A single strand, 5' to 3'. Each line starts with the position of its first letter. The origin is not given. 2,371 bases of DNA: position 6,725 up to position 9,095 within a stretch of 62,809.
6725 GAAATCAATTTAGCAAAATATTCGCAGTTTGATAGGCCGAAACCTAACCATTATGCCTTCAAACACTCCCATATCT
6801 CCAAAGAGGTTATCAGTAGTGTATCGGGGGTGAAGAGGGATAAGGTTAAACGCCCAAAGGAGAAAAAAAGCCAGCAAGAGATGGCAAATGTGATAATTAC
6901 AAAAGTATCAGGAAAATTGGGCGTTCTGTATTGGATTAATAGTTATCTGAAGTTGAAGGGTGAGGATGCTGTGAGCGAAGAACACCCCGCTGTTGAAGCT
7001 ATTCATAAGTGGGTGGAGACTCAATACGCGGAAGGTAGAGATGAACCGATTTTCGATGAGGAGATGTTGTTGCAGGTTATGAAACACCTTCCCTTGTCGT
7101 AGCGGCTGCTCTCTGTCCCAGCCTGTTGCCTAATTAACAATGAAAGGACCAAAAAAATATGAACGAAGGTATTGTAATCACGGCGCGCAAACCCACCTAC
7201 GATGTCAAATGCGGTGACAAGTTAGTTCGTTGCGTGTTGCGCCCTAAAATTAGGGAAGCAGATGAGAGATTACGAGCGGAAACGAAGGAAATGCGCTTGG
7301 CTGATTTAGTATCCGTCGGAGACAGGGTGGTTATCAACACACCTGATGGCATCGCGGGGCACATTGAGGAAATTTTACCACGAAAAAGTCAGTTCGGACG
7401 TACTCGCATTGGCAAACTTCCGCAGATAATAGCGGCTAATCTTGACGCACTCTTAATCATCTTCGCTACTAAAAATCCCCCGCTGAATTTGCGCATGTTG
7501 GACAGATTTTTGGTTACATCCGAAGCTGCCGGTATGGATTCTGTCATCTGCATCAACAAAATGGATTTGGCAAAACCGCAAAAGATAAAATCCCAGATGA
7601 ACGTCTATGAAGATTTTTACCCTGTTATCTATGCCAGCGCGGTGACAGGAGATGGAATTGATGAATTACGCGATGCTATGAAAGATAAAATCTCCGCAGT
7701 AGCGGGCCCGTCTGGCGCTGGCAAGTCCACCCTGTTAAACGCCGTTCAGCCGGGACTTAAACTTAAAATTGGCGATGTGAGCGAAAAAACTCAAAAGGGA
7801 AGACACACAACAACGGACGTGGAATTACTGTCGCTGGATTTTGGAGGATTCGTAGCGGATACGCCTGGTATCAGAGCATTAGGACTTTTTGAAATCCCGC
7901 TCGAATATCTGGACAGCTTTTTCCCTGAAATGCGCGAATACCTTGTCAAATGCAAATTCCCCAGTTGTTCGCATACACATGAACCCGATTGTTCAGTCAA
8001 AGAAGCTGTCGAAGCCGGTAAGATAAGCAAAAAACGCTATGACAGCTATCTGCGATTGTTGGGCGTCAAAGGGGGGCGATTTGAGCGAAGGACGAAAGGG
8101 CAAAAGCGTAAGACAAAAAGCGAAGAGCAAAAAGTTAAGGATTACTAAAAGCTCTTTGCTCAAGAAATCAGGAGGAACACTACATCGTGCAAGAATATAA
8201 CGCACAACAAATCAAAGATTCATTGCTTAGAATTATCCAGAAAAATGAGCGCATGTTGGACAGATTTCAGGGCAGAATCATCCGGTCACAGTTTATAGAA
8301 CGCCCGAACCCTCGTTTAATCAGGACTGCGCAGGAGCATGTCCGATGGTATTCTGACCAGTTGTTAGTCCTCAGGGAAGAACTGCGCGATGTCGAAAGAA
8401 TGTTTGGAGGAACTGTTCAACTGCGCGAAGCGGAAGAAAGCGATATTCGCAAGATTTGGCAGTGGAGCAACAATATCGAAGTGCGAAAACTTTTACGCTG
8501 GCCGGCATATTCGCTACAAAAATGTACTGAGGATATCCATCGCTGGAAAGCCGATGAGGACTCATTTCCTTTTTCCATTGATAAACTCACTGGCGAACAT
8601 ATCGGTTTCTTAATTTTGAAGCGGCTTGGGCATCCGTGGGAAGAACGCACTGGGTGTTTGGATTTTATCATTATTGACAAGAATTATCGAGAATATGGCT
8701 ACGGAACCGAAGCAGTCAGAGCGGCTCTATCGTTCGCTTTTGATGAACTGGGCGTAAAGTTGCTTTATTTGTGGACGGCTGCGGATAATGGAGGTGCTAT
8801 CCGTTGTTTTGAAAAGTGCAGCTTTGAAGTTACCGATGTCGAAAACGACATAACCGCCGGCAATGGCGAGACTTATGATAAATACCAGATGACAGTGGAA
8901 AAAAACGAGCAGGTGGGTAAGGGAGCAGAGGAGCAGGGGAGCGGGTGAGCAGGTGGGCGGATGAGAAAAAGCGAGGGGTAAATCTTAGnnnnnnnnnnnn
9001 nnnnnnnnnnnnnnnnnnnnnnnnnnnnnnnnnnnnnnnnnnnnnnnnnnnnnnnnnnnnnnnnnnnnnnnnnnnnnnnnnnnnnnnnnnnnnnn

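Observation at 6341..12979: Co-directional cluster: ART-like protein, RsgA, GNAT, Ski2/HelY-like helicase, PriS-like primase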

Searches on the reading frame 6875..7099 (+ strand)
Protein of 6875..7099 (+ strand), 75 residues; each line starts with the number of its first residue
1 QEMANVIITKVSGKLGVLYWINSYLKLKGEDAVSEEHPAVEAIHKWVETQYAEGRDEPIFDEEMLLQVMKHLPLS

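Call 75: search_solved_structures(query=A3, max_evalue=10, show_alignments=2)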
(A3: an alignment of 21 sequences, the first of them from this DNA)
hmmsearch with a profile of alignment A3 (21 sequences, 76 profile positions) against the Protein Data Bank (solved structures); distinct sequences matched with E-value up to 10: 2.
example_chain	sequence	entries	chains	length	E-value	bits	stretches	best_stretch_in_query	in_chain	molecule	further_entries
4m3o_A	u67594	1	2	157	0.26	14.4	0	39-64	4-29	KLLA0F12672p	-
4fc8_A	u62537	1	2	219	0.74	12.9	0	39-64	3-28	transcription protein Rtr1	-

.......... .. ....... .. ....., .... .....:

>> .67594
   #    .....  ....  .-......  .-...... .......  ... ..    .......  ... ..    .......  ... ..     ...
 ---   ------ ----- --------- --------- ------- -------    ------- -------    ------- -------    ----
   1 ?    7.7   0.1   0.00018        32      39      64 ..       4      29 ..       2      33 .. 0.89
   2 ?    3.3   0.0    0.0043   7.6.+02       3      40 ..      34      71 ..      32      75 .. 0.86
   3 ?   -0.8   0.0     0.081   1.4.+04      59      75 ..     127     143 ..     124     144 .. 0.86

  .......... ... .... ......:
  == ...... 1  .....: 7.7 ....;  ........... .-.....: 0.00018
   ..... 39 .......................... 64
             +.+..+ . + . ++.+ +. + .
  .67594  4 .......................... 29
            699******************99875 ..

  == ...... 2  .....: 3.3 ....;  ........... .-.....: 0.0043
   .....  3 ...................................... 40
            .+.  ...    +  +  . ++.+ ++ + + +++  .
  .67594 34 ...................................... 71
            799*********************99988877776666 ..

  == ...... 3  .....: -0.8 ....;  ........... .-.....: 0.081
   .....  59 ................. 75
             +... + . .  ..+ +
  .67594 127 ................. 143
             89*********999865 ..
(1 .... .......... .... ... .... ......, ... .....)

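Call 76: search_protein_families(library=pfam, alignment_id=A3, max_evalue=1)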
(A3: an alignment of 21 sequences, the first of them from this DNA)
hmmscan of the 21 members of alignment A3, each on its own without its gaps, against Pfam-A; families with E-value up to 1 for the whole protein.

A. member 1, seq(75 aa): 0 families

B. families by the number of members that match (of 21 scanned): 8 families
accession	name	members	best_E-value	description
PF22273.1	DUF6956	1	0.0049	Domain of unknown function (DUF6956)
PF16199.10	Radical_SAM_C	1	0.015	Radical_SAM C-terminal domain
PF22011.2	DUF6931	1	0.017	Family of unknown function (DUF6931)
PF24224.1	DUF7440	1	0.026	Family of unknown function (DUF7440)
PF20165.3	KBTB_W-LIR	1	0.028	KBTB, W-type LIR motif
PF02477.20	Nairo_nucleo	1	0.031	Nucleocapsid N protein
PF11176.13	Tma16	1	0.041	Translation machinery-associated protein 16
PF01243.27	PNPOx_N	1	0.059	Pyridoxamine 5'-phosphate oxidase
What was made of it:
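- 6341..7102 (+): WHGT1, a three-domain ART-fold protein. It has a K/R-rich N-terminal tail (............). Residues ~19-60 (6395-6520) form a helix-turn-helix-like domain. Residues ~70-165 (6548-6835) form a minimal ART core resembling the Tpt1/PARP NAD lobe. Residues ~183-250 (6887-7090) form a conserved helical domain of unknown family. The C-terminal domain has no Pfam or PDB relative (calls 75, 76).
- Tried and rejected: A profile search against PDB and a Pfam scan of 21 members gave only noise (calls 75, 76).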

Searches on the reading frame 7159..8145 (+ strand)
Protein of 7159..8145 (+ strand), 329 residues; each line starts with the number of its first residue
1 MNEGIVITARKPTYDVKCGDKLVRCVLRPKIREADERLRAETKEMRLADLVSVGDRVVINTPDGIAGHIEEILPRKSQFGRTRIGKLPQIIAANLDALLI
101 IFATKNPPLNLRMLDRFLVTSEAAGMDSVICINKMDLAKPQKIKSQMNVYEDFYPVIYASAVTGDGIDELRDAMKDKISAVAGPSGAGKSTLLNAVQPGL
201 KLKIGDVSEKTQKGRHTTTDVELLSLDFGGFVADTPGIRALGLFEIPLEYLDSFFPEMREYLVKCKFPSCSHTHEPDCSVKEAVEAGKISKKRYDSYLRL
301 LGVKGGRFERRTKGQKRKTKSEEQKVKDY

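Call 4: search_protein_families(library=pfam, proteins=[window:7159-8145:+], max_evalue=0.1)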
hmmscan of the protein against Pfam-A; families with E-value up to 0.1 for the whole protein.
window:7159-8145:+ (329 aa): 17 families
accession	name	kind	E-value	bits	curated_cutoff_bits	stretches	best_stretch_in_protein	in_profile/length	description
PF03193.22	RsgA_GTPase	-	7.6e-56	189.1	30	1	72-243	1-173/174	RsgA GTPase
PF00009.33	GTP_EFTU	-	5e-07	29.9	26.5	1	118-178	114-186/188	Elongation factor Tu GTP binding domain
PF02421.24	FeoB_N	-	9.5e-06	25.6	27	1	95-173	79-155/156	Ferrous iron transport protein B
PF01926.29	MMR_HSR1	-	7.1e-05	23.3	21.9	1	180-238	3-56/113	50S ribosome-binding GTPase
PF00005.33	ABC_tran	-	0.00036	21.6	25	1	175-207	10-42/137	ABC transporter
PF13555.12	AAA_29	-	0.0005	20.2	27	1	176-197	23-43/61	P-loop containing region of AAA domain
PF20703.3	nSTAND1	-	0.0047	17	27.1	1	167-201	23-59/379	Novel STAND NTPase 1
PF03029.23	ATP_bind_1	-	0.0049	17.1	27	0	181-197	1-17/240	Conserved hypothetical ATP binding protein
PF16897.10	MMR_HSR1_Xtn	-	0.0074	16.7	35.2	1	126-177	56-103/106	C-terminal region of MMR_HSR1 domain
PF13476.12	AAA_23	-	0.0096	17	27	1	177-212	20-55/201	AAA domain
PF02492.25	cobW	-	0.025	14.6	20.7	0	179-196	3-20/180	CobW/HypB/UreG, nucleotide-binding domain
PF12631.12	MnmE_helical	-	0.028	15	40.1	1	56-182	96-137/211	MnmE helical domain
PF03308.22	MeaB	-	0.035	13.6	23.1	0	153-179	210-236/273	Methylmalonyl Co-A mutase-associated GTPase MeaB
PF13604.12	AAA_30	-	0.043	14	27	1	175-199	17-41/191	AAA domain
PF09818.15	ABC_ATPase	-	0.057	12.9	23.2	1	174-201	77-104/283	P-loop domain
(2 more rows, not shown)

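Call 5: search_protein_families(library=ncbifam, proteins=[window:7159-8145:+], max_evalue=0.1)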
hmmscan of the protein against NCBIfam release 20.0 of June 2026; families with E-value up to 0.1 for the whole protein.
window:7159-8145:+ (329 aa): 63 families (the best 25 are shown)
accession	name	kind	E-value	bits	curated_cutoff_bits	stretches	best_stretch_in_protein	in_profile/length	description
TIGR00157.1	TIGR00157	equivalog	2e-69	233.9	100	1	53-301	3-246/247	ribosome small subunit-dependent GTPase A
NF008931.0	PRK12288.1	equivalog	5.8e-67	226.2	360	1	46-303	69-332/347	small ribosomal subunit biogenesis GTPase RsgA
NF008932.0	PRK12289.1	equivalog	1.1e-61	208.8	483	1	46-327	54-321/363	small ribosomal subunit biogenesis GTPase RsgA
NF000908.1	PRK00089.1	equivalog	1.2e-09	37.9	237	2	178-239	5-62/291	GTPase Era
TIGR03918.1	GTP_HydF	equivalog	1.2e-05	24.4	325.55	1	76-178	69-167/392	[FeFe] hydrogenase H-cluster maturation GTPase HydF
NF003661.0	PRK05291.1-3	equivalog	5.4e-05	22.7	380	0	180-239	220-275/448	tRNA uridine-5-carboxymethylaminomethyl(34) synthesis GTPase MnmE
TIGR03597.1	GTPase_YqeH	equivalog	8e-05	22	297.4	1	128-238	94-215/361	ribosome biogenesis GTPase YqeH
TIGR00436.1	era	equivalog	0.0004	19.8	116.25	1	180-238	4-58/270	GTPase Era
NF008409.0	PRK11231.1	equivalog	0.00062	19.2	375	1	175-213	27-65/255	Fe(3+) dicitrate ABC transporter ATP-binding protein FecE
NF040873.1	AztA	equivalog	0.0007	19.2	220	1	175-212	17-54/191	zinc ABC transporter ATP-binding protein AztA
NF008039.0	PRK10771.1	equivalog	0.0009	18.7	298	1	179-219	28-68/234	thiamine ABC transporter ATP-binding protein ThiQ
NF010068.0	PRK13548.1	equivalog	0.00094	18.3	261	1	175-212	30-67/261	heme ABC transporter ATP-binding protein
TIGR03156.1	GTP_HflX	equivalog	0.00094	18.2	216.75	1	115-177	291-350/351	GTPase HflX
TIGR03594.1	GTPase_EngA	equivalog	0.0011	18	306.7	1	123-176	284-344/432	ribosome biogenesis GTPase Der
TIGR00231.1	small_GTP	domain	0.0016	18.3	42.5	0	122-174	107-162/164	GTP-binding protein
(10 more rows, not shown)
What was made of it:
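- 7159..8148 (+): rsgA, the 30S ribosome-assembly GTPase. It is the canonical type, with a K/R-rich C-terminal tail. TIGR00157 2e-69, 234 bits against a cut-off of 100; Pfam RsgA_GTPase 7.6e-56 (calls 4, 5).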

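Call 36: search_protein_families(library=padloc, proteins=[window:7159-8145:+], max_evalue=0.01)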
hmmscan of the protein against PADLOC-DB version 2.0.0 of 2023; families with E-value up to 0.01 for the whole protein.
window:7159-8145:+ (329 aa): 3 families
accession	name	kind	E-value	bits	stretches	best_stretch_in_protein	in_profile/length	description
PDLC04135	mad3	-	0.00028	18.6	1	178-196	24-42/374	mads_3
PDLC00284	PtuA1|PtuA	-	0.0016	15.3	1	168-216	74-123/545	AAA ATPase domain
PDLC04140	mad8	-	0.0039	14.8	1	173-196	24-47/314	mads_8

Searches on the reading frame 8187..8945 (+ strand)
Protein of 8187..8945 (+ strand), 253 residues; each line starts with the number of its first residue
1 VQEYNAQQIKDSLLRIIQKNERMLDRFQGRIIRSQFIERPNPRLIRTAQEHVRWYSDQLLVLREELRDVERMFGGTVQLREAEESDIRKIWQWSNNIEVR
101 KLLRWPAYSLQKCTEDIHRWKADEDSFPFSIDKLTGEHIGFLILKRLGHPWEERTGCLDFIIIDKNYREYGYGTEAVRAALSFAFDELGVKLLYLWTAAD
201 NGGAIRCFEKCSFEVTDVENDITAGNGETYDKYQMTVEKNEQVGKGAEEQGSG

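Call 4: search_protein_families(library=pfam, proteins=[window:8187-8945:+], max_evalue=0.1)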
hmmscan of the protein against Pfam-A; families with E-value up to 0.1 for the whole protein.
window:8187-8945:+ (253 aa): 6 families
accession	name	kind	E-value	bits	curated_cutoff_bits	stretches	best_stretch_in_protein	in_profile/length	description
PF13302.13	Acetyltransf_3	-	6.7e-18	66.2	25.4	1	78-213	3-137/138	Acetyltransferase (GNAT) domain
PF00583.31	Acetyltransf_1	-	1.5e-16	61.2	20.7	1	107-213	11-116/116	Acetyltransferase (GNAT) family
PF13420.13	Acetyltransf_4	-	1.7e-08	35.1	24.3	1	79-232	1-153/155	Acetyltransferase (GNAT) domain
PF13508.13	Acetyltransf_7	-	3.5e-05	24.5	27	1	136-214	12-83/84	Acetyltransferase (GNAT) domain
PF13523.12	Acetyltransf_8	-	0.0017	18.4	27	1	150-215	74-139/145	Acetyltransferase (GNAT) domain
PF08445.16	FR47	-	0.023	15.1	22.1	1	155-217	21-81/86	FR47-like protein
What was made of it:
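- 8187..8948 (+): X·GNAT fusion. Residues 1-75 (8187-8411) are the helical 'X' domain. Residues 76-253 (8412-8945) are a GNAT core resembling SpeG or AAC(6'). Acetyltransf_3 6.7e-18 (call 4).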

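Call 5: search_protein_families(library=ncbifam, proteins=[window:8187-8945:+], max_evalue=0.1)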
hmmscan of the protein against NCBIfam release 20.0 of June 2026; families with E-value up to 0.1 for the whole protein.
window:8187-8945:+ (253 aa): 15 families
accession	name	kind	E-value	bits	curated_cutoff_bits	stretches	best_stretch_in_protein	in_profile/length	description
NF011709.0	PRK15130.1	equivalog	3.6e-09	36.7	218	1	76-237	6-164/186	spermidine N1-acetyltransferase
NF033151.0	AAC_6p_A10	exception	8.6e-06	25.9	400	1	151-216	90-155/178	AAC(6')-I family aminoglycoside 6'-N-acetyltransferase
TIGR03585.1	PseH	equivalog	9.8e-06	25.7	93.1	1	79-235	3-155/156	UDP-4-amino-4,6-dideoxy-N-acetyl-beta-L-altrosamine N-acetyltransferase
NF012165.0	AAC_6p_set_A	equivalog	2.2e-05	24.3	280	1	79-218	3-152/177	aminoglycoside 6'-N-acetyltransferase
TIGR04431.1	N6_acetyl_AAC6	equivalog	5.9e-05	22.8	260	1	121-228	55-166/184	AacA4 family aminoglycoside N(6')-acetyltransferase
NF007527.0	PRK10140.1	equivalog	0.00011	22.1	236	1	79-236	6-159/162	N-acetyltransferase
NF033074.0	AAC_6p_Ib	exception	0.00031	20.4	400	1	124-216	57-157/184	AAC(6')-Ib family aminoglycoside 6'-N-acetyltransferase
NF000225.3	AAC_6p_Strep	exception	0.00043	20.3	250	1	134-216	47-127/156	aminoglycoside 6'-N-acetyltransferase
NF000431.1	AAC_6p_Ian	exception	0.00068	19.2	400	1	149-219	87-157/190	aminoglycoside N-acetyltransferase AAC(6')-Ian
TIGR03448.1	mycothiol_MshD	equivalog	0.016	14.6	163.1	1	123-219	197-291/294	mycothiol synthase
NF000507.1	AAC_6p_Ie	exception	0.023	14.6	450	1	157-238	97-178/201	aminoglycoside N-acetyltransferase AAC(6')-Ie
NF000016.1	AAC_6p_Im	exception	0.037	14.1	350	1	114-217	54-156/178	aminoglycoside N-acetyltransferase AAC(6')-Im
NF033693.0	AAC_6p_Ie_fam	exception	0.044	13.9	340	0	157-235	97-175/179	AAC(6')-Ie family aminoglycoside N-acetyltransferase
NF000135.2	AAC_6p_IIc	exception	0.06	13.1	415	1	164-214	105-155/193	aminoglycoside N-acetyltransferase AAC(6')-IIc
NF047841.1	HLGFF_fam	equivalog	0.084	13.4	60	0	129-145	4-20/106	HLGFF motif protein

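Call 36: search_protein_families(library=padloc, proteins=[window:8187-8945:+], max_evalue=0.01)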
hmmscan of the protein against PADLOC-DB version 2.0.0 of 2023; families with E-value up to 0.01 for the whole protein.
window:8187-8945:+ (253 aa): 0 families

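Call 59: search_solved_structures(query=window:8187-8945:+, max_evalue=0.001)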
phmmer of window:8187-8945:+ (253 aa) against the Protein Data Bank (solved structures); distinct sequences matched with E-value up to 0.001: 25.
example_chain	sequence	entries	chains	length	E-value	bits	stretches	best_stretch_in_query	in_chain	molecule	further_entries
6vfm_A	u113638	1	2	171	5.4e-10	42.3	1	77-217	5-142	Spermidine N1-acetyltransferase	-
6vfn_A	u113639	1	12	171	1.4e-09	41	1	77-217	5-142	Spermidine N1-acetyltransferase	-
6cy6_A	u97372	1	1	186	1.7e-07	34.1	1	76-217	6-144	Spermidine N(1)-acetyltransferase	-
3wr7_A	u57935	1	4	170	2e-07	33.8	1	76-216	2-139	Spermidine N1-acetyltransferase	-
4r9m_A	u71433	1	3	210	2.1e-07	33.8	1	76-217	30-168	Spermidine N(1)-acetyltransferase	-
3tth_A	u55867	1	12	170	2.3e-07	33.6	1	73-214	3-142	Spermidine N1-acetyltransferase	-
5wif_A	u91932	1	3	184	5.1e-07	32.5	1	76-228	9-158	Spermidine N1-acetyltransferase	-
6d72_A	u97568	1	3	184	5.1e-07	32.5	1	76-228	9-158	Spermidine N1-acetyltransferase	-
8fv0_C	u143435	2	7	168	3.8e-06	29.7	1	77-242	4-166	Diamine N-acetyltransferase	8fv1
5ix3_A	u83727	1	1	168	5.3e-06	29.2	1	77-242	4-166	Diamine N-acetyltransferase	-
6erd_A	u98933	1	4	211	1.5e-05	27.7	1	77-230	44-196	Aminoglycoside N6'-acetyltransferase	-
2prb_A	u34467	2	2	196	3.1e-05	26.7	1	76-215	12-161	Aminoglycoside 6-N-acetyltransferase type Ib11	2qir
1v0c_A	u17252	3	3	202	3.4e-05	26.5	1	76-215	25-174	AAC(6')-IB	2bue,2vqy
2pr8_A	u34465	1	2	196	4e-05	26.3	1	76-215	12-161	Aminoglycoside 6-N-acetyltransferase type Ib11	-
4mhd_A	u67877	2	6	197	4.2e-05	26.3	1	73-214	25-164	Spermidine n1-acetyltransferase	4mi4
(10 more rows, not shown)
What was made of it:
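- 8187..8948 (+): PDB best hit is spermidine N1-acetyltransferase, 5e-10 (call 59).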
